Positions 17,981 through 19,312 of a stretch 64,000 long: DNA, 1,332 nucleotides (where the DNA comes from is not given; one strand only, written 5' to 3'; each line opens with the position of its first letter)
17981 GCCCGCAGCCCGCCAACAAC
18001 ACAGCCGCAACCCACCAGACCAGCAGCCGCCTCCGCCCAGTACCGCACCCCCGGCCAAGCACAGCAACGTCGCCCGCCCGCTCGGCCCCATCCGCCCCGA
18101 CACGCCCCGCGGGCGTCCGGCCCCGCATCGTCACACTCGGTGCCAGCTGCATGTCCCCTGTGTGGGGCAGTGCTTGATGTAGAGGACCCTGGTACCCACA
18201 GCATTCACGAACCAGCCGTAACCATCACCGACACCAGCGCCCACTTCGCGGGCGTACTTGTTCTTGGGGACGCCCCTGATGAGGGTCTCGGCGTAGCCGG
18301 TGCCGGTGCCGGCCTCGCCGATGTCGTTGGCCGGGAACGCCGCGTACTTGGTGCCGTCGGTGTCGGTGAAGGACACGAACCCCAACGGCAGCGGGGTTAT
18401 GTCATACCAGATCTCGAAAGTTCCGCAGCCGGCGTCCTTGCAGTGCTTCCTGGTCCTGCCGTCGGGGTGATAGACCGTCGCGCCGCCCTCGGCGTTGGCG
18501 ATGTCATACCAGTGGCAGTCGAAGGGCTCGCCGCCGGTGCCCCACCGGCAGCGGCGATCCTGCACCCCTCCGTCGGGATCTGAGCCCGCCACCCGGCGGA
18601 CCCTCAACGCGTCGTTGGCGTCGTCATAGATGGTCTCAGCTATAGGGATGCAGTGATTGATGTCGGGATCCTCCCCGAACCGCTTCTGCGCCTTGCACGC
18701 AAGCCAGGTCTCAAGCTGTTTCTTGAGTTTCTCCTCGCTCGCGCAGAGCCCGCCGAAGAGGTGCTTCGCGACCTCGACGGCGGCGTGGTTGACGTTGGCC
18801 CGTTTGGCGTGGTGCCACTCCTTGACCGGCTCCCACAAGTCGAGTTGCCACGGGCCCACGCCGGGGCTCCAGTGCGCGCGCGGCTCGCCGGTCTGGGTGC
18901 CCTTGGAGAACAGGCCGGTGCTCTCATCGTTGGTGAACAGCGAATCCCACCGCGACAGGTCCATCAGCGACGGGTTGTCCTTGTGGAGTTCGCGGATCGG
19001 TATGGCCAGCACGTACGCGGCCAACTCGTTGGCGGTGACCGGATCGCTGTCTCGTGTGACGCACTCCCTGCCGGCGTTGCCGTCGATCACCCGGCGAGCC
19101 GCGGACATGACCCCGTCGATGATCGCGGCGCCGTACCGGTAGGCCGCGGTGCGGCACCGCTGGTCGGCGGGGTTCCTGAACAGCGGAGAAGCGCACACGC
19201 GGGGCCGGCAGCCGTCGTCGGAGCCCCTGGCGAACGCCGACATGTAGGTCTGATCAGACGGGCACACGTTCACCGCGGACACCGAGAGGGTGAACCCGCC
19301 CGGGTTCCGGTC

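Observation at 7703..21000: Duplicated, translationally coupled operon of unassignable lipoproteins plus a pilin-like protein: main candidate for an undescribed cell-surface system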

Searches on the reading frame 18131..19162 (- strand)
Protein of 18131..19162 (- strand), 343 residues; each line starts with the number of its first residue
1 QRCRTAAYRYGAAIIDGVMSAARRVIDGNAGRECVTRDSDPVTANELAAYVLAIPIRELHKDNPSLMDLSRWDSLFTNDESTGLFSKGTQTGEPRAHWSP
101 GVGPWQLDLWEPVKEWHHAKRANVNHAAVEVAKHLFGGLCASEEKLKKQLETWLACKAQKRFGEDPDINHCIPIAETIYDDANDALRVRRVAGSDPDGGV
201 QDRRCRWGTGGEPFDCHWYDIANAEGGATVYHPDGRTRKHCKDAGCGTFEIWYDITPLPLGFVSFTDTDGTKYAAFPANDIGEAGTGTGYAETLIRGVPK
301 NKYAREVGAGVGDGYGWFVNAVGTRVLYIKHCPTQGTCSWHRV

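Call 46: search_protein_representatives(alignment_id=A3)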
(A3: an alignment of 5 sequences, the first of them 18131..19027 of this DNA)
Query: 5 sequences, 338 profile positions. Proteins with E-value up to 0.001 (for the whole library): 317; up to 1e-10: 180; up to 1e-30: 53. The best 150 are listed.
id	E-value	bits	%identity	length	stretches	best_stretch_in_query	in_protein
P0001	7.6e-182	620.4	-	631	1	2-338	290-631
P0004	9.4e-179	610.3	-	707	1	2-338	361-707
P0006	2.3e-154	530.1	-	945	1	2-338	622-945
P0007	2.4e-150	516.9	-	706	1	2-338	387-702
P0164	7.3e-125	433.1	-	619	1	5-338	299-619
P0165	3.5e-121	421.0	-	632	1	7-336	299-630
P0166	2.4e-107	375.5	-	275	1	48-337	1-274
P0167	1.4e-91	323.6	-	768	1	3-338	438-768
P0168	2.2e-75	270.4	-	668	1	3-336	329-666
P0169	1.0e-74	268.3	-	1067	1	3-335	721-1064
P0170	1.5e-69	251.2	-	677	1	3-319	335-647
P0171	1.3e-65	238.4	-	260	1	78-337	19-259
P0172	2.4e-65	237.5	-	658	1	6-335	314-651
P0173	3.4e-60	220.5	-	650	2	4-240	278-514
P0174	2.8e-59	217.5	-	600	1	5-327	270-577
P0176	2.7e-57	211.0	-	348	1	4-337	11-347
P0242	1.1e-19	87.3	-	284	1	37-226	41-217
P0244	2.2e-19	86.3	-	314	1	37-227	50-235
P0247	1.1e-18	84.0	-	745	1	39-230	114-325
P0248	1.3e-18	83.8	-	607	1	31-228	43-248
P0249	1.5e-18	83.6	-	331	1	42-242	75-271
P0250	2.2e-18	83.1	-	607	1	17-231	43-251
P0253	8.0e-18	81.2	-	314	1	39-226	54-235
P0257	2.7e-17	79.5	-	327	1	37-236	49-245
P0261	9.5e-17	77.7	-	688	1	32-236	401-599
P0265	6.5e-16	74.9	-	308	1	36-224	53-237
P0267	8.4e-16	74.6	-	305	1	37-236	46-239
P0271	1.8e-15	73.5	-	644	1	34-226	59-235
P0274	4.6e-15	72.1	-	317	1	36-235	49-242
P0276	9.6e-15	71.1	-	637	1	38-227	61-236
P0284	7.1e-14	68.2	-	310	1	34-234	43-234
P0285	7.8e-14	68.1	-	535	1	36-234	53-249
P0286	7.9e-14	68.1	-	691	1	10-236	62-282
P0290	1.3e-13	67.3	-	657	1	38-226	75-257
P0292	1.4e-13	67.2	-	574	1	38-227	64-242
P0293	1.8e-13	66.9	-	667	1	38-225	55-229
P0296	3.1e-13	66.1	-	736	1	42-228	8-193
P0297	3.4e-13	66.0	-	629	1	39-225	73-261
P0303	9.2e-13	64.6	-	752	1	39-273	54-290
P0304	1.1e-12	64.3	-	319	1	41-229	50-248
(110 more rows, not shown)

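Call 47: search_protein_families(library=pfam, proteins=[P0242, P0244, P0249, P0253, P0257, P0265, P0248, P0271, P0290, P0303], max_evalue=0.01)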
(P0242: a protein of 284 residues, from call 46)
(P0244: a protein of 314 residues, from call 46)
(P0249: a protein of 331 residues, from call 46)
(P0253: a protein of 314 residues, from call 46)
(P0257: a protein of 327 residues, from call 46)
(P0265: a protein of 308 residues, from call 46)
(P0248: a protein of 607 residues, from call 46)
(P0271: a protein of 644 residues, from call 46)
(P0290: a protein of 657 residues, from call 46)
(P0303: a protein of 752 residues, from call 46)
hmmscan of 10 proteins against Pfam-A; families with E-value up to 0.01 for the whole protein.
P0242 (284 aa): 0 families

P0244 (314 aa): 0 families

P0249 (331 aa): 0 families

P0253 (314 aa): 0 families

P0257 (327 aa): 0 families

P0265 (308 aa): 0 families

P0248 (607 aa): 0 families

P0271 (644 aa): 3 families
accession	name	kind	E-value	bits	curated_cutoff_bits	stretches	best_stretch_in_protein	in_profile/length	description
PF01839.29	FG-GAP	-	6e-23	80.7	22.1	4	566-589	3-26/37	FG-GAP repeat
PF13517.12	FG-GAP_3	-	3.4e-20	72.8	26.9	3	332-389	1-60/61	FG-GAP-like repeat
PF12256.14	TcdB_toxin_midN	-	0.0029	17.4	24.8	0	325-355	27-56/181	Insecticide toxin TcdB middle/N-terminal region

P0290 (657 aa): 1 family
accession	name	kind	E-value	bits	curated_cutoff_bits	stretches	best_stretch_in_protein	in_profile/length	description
PF13517.12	FG-GAP_3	-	0.0022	19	26.9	0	445-499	3-60/61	FG-GAP-like repeat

P0303 (752 aa): 0 families

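Call 51: search_solved_structures(query=A6, max_evalue=10, show_alignments=3)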
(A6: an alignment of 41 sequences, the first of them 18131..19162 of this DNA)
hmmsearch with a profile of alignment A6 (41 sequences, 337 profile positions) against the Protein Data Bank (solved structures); distinct sequences matched with E-value up to 10: 2.
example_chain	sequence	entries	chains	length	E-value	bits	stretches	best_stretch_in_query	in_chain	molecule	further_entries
3jcu_X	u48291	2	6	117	1.1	11.5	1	20-76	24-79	Photosystem II Reaction Center X protein | Photosystem II reaction center X protein, chloroplastic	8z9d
8tl7_A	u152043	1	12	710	3.8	9.8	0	9-72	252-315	Computationally designed protein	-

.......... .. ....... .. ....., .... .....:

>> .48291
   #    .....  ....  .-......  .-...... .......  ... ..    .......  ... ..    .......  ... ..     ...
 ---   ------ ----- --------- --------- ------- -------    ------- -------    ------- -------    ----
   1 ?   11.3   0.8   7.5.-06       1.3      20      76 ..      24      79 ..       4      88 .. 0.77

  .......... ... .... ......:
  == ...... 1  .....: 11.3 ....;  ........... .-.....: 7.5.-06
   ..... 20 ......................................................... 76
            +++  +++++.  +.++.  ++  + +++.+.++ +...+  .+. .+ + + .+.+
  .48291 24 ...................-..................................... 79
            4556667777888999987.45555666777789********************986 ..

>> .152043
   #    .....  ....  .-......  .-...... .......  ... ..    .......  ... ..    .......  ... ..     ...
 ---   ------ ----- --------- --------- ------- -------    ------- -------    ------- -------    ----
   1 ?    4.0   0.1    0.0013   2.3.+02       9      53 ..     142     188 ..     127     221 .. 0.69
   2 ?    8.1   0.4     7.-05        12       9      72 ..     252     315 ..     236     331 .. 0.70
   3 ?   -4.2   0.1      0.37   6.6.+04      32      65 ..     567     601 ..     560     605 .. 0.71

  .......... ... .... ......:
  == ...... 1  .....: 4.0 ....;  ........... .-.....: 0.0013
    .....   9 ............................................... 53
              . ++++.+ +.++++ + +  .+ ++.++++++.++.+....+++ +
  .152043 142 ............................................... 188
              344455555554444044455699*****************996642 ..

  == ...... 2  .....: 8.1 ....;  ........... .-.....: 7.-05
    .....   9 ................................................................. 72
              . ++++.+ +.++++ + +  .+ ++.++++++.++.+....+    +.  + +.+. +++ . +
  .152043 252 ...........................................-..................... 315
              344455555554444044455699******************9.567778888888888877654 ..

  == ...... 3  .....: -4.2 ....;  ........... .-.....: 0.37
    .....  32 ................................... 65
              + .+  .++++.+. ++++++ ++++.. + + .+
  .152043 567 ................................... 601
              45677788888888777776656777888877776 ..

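Call 52: find_encoding_contigs(protein=P0253, flank=8000, max_places=3)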
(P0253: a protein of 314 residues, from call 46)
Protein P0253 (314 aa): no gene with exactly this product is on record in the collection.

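Call 54: list_cluster_members(proteins=[P0242, P0244, P0249, P0253, P0257, P0265, P0267, P0274, P0284, P0304])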
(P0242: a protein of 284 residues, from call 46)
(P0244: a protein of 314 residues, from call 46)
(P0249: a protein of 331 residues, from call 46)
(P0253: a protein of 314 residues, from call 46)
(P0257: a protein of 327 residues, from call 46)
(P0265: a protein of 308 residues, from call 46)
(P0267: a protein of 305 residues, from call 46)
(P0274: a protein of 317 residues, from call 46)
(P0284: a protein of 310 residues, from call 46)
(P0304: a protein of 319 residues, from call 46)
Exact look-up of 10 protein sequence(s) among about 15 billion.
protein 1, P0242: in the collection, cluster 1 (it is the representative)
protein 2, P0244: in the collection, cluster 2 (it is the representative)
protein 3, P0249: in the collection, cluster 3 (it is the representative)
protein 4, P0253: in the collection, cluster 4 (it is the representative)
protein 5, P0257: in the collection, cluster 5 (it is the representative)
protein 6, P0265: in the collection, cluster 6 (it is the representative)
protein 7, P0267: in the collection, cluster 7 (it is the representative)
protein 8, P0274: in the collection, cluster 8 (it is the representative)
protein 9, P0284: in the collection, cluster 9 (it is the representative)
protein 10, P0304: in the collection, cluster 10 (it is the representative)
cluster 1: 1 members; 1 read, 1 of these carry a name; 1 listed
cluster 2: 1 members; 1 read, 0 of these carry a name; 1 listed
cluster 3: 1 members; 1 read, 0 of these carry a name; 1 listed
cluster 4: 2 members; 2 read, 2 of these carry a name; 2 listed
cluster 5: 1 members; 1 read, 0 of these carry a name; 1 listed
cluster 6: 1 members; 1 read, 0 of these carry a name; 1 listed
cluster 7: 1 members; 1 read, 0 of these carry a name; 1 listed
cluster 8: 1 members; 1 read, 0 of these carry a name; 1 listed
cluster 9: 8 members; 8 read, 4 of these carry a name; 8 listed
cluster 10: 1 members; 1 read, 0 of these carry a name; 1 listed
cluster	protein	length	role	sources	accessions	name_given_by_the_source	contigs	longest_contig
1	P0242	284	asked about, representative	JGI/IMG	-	hypothetical protein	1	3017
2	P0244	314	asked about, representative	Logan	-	-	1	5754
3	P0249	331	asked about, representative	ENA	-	-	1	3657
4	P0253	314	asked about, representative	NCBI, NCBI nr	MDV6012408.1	hypothetical protein F8178_07950 [Haloechinothrix sp. LS1_15] | hypothetical protein [Haloechinothrix sp. LS1_15]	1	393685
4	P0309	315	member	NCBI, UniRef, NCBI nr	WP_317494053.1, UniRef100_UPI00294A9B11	hypothetical protein [Haloechinothrix sp. LS1_15] | hypothetical protein n=1 Tax=Haloechinothrix sp. LS1_15 TaxID=2652248 RepID=UPI00294A9B11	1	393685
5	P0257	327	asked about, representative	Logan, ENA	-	-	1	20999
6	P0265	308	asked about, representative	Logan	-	-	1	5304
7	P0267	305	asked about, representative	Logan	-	-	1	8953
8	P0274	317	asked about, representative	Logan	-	-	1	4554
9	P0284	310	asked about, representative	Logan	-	-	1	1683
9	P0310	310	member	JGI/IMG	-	hypothetical protein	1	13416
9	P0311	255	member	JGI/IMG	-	hypothetical protein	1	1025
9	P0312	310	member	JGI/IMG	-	hypothetical protein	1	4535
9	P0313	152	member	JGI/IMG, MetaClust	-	\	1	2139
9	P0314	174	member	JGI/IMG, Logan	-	-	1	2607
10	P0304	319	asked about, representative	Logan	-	-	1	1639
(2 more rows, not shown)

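Call 56: search_protein_families(library=pfam, alignment_id=A6, max_evalue=5)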
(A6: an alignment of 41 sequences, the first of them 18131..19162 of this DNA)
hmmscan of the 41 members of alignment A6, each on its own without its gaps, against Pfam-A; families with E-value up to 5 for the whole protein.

A. member 1, window:18131-19162:- (343 aa): 0 families

B. families by the number of members that match (of 41 scanned): 10 families
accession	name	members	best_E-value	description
PF01684.21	ET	1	0.0054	ET module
PF03487.18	IL13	1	0.069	Interleukin-13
PF12792.12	CSS-motif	1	0.093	CSS motif domain associated with EAL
PF18896.5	SLT_3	1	0.13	Lysozyme like domain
PF19770.4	DUF6256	1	0.15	Family of unknown function (DUF6256)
PF14063.11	DUF4254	1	0.23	Protein of unknown function (DUF4254)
PF23835.1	DUF7205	1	0.26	Domain of unknown function (DUF7205)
PF23993.1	DUF7311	1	0.31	Domain of unknown function (DUF7311)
PF12393.13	Dr_adhesin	1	0.97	Dr family adhesin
PF00612.33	IQ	1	3.9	IQ calmodulin-binding motif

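Call 57: search_protein_families(library=phrogs, proteins=[P0253, P0244, P0176], max_evalue=0.1)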
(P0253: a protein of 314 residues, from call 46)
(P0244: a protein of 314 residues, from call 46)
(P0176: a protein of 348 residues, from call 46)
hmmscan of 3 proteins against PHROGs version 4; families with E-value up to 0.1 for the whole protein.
P0253 (314 aa): 0 families

P0244 (314 aa): 1 family
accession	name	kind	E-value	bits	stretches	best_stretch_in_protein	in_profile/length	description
phrog_13853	-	unknown function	0.058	14.3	0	184-253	48-123/151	-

P0176 (348 aa): 0 families

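Call 58: search_protein_families(library=padloc, proteins=[P0253, P0244, P0176], max_evalue=0.1)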
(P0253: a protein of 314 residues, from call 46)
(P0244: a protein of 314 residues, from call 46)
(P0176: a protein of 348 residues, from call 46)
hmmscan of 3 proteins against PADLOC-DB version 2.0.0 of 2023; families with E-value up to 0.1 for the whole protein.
P0253 (314 aa): 0 families

P0244 (314 aa): 0 families

P0176 (348 aa): 0 families

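Call 63: search_dna_similar(query=window:18131-19162:-, collection=plasmids, mode=protein, max_evalue=0.01)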
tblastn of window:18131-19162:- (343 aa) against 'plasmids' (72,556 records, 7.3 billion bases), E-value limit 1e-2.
No match.

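Call 64: search_dna_similar(query=window:18131-19162:-, collection=phages, mode=protein, max_evalue=0.01)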
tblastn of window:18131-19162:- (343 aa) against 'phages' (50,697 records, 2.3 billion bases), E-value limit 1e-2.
No match.

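Call 76: search_protein_families(library=pfam, proteins=[P0247, P0250, P0261, P0276, P0285, P0286, P0292, P0293, P0296, P0297], max_evalue=0.01)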
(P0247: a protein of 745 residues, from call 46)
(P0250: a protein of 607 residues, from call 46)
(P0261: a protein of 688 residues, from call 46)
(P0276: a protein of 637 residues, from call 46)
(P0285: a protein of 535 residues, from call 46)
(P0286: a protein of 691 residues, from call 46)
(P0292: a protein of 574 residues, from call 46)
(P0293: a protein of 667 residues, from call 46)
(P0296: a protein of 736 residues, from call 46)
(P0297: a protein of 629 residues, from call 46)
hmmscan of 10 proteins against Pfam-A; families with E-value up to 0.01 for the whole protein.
P0247 (745 aa): 2 families
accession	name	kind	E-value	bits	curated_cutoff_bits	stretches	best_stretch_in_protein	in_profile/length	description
PF13517.12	FG-GAP_3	-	1e-13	52.1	26.9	3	579-635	1-60/61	FG-GAP-like repeat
PF01839.29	FG-GAP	-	4.6e-11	42.8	22.1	1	624-655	8-34/37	FG-GAP repeat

P0250 (607 aa): 2 families
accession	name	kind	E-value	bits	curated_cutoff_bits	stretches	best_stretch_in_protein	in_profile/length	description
PF13517.12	FG-GAP_3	-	4.2e-16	59.7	26.9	5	347-405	1-61/61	FG-GAP-like repeat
PF01839.29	FG-GAP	-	3.7e-12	46.3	22.1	1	346-364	8-26/37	FG-GAP repeat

P0261 (688 aa): 0 families

P0276 (637 aa): 2 families
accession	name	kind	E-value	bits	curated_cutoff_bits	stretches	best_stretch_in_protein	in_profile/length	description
PF13517.12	FG-GAP_3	-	2.3e-14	54.2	26.9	3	378-436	1-61/61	FG-GAP-like repeat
PF01839.29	FG-GAP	-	6.7e-11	42.3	22.1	1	374-394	5-25/37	FG-GAP repeat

P0285 (535 aa): 1 family
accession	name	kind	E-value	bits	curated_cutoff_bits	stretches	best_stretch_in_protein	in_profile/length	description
PF00041.27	fn3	-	3.1e-07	31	25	1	335-417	2-82/84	Fibronectin type III domain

P0286 (691 aa): 2 families
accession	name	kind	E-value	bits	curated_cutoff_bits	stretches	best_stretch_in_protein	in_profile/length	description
PF13517.12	FG-GAP_3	-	1.5e-15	58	26.9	4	479-536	1-60/61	FG-GAP-like repeat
PF01839.29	FG-GAP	-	3.7e-14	52.7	22.1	1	424-445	5-26/37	FG-GAP repeat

P0292 (574 aa): 1 family
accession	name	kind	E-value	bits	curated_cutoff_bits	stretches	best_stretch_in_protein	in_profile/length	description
PF00353.25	HemolysinCabind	-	9.9e-51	169.6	23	11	511-546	1-36/36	RTX calcium-binding nonapeptide repeat (4 copies)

P0293 (667 aa): 2 families
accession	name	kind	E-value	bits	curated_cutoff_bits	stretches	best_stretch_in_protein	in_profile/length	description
PF00395.25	SLH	-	4.3e-63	209.5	20.8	6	598-639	2-43/44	S-layer homology domain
PF17935.6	TetR_C_27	-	0.003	18.1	26.1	0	619-648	56-85/106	Tetracyclin repressor-like, C-terminal domain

P0296 (736 aa): 0 families

P0297 (629 aa): 1 family
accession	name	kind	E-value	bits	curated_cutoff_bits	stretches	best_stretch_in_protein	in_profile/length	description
PF00395.25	SLH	-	6.4e-39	132.1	20.8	3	572-615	1-44/44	S-layer homology domain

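Call 77: find_encoding_contigs(protein=P0309, flank=6000, max_places=2)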
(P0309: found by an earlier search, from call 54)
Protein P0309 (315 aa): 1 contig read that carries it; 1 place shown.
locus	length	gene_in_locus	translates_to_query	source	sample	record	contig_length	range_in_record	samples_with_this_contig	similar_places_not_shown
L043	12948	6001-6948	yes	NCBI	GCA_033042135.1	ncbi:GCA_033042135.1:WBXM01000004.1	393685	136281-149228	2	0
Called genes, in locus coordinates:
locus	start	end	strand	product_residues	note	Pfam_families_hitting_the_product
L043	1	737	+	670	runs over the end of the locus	PF16177:ACAS_N, PF00501:AMP-binding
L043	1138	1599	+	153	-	-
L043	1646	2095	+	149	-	-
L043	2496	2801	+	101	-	PF01329:Pterin_4a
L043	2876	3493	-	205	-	PF02525:Flavodoxin_2 (weak), PF03358:FMN_red, PF12724:Flavodoxin_5 (faint)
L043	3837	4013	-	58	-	-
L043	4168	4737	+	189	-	-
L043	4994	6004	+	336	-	-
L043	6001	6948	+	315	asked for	-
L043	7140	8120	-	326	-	PF22082:TtuA_LIM_N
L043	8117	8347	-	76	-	PF02597:ThiS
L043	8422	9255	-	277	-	PF00561:Abhydrolase_1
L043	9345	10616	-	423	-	PF00375:SDF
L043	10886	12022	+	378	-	-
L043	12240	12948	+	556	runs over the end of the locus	PF00732:GMC_oxred_N (faint), PF01266:DAO (faint), PF05199:GMC_oxred_C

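Call 78: find_encoding_contigs(protein=P0257, flank=6000, max_places=2)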
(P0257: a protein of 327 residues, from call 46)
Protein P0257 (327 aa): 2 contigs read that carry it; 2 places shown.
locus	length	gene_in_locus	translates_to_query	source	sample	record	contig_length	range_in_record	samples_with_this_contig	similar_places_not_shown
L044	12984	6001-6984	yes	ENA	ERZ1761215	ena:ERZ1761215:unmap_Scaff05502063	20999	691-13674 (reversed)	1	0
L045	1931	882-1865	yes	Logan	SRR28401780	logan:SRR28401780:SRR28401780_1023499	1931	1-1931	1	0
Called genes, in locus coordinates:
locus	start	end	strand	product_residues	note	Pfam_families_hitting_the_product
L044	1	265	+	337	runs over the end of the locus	-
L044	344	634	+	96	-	PF14452:Multi_ubiq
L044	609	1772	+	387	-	PF20590:DUF6791, PF00899:ThiF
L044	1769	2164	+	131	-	PF20137:BubE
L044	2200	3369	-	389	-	PF22022:Phage_int_M (weak), PF00589:Phage_integrase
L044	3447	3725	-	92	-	PF12728:HTH_17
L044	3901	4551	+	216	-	-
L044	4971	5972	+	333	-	-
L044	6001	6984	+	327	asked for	-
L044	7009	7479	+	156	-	-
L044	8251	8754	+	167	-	-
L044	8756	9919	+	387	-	PF14350:Beta_protein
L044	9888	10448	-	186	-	PF26915:Phage_P4_cII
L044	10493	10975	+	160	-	-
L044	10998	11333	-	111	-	-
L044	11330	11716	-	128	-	-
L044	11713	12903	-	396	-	PF00589:Phage_integrase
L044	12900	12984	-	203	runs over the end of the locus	PF01381:HTH_3 (weak), PF13560:HTH_31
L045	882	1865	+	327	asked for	-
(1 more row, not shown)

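Call 82: find_encoding_contigs(protein=P0244, flank=6000, max_places=2)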
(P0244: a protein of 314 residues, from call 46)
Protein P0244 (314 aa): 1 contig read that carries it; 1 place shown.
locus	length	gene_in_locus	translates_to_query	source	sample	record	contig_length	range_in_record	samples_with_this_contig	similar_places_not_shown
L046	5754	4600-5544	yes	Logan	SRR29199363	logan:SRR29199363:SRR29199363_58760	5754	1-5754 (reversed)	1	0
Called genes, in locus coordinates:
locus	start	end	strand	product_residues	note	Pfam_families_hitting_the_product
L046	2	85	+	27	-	?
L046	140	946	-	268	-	PF14355:Abi_C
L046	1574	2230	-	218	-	PF18476:PIN_8 (weak)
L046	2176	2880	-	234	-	PF18476:PIN_8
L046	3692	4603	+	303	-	-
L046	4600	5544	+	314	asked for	-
